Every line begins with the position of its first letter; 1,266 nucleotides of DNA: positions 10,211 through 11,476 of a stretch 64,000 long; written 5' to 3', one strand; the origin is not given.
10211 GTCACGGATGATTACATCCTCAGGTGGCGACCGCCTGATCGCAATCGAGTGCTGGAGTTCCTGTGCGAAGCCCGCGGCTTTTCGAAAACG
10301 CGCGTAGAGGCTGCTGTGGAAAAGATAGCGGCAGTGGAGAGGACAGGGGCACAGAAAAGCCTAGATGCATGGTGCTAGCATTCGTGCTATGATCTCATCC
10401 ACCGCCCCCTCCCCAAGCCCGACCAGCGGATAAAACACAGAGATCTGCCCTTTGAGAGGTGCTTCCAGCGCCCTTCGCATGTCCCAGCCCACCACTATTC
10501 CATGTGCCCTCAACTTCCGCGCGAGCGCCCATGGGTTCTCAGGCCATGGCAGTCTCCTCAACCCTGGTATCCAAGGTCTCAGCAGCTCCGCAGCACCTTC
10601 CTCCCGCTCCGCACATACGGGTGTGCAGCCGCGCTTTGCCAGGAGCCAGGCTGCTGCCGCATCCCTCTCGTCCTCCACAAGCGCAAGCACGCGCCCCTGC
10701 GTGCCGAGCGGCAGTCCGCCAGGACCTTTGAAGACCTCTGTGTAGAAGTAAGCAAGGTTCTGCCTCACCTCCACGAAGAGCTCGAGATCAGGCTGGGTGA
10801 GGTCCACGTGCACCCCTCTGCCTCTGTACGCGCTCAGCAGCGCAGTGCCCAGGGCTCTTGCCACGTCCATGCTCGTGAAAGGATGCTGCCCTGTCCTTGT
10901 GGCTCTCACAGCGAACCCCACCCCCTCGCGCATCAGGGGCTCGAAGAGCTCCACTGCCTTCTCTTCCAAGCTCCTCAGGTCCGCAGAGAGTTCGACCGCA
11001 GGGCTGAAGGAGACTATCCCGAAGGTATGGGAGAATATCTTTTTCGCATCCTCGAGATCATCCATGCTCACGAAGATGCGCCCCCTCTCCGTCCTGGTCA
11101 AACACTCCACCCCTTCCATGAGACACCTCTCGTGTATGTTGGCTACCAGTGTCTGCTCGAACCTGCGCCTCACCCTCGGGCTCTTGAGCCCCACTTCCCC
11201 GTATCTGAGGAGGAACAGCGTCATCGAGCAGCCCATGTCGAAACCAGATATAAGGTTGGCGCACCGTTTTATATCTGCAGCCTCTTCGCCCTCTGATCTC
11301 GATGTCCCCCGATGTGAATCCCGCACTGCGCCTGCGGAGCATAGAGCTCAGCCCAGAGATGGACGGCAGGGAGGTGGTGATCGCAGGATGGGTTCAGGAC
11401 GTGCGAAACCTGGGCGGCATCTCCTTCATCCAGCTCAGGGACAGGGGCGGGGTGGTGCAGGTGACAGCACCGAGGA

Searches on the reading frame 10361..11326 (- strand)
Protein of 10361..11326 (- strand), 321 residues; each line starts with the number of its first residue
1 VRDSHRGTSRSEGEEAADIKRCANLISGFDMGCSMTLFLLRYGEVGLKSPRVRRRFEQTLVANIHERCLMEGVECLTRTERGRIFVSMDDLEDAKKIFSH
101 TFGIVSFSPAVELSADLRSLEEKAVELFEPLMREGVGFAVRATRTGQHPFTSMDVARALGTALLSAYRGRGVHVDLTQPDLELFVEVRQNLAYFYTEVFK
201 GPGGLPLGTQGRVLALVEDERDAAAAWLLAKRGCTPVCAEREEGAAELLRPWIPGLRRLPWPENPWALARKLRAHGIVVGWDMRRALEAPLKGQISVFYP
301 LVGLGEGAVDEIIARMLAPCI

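Call 68: search_protein_families(library=pfam, proteins=[window:10361-11326:-], max_evalue=0.00001)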
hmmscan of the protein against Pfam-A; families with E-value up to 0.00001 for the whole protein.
window:10361-11326:- (321 aa): 2 families
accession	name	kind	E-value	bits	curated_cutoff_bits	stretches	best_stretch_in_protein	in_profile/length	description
PF22025.1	ThiI_fer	-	3.9e-14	53.3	25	1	38-108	2-72/72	ThiI ferredoxin-like domain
PF02926.22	THUMP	-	5.4e-14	52.8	20.6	1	115-196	2-83/84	THUMP domain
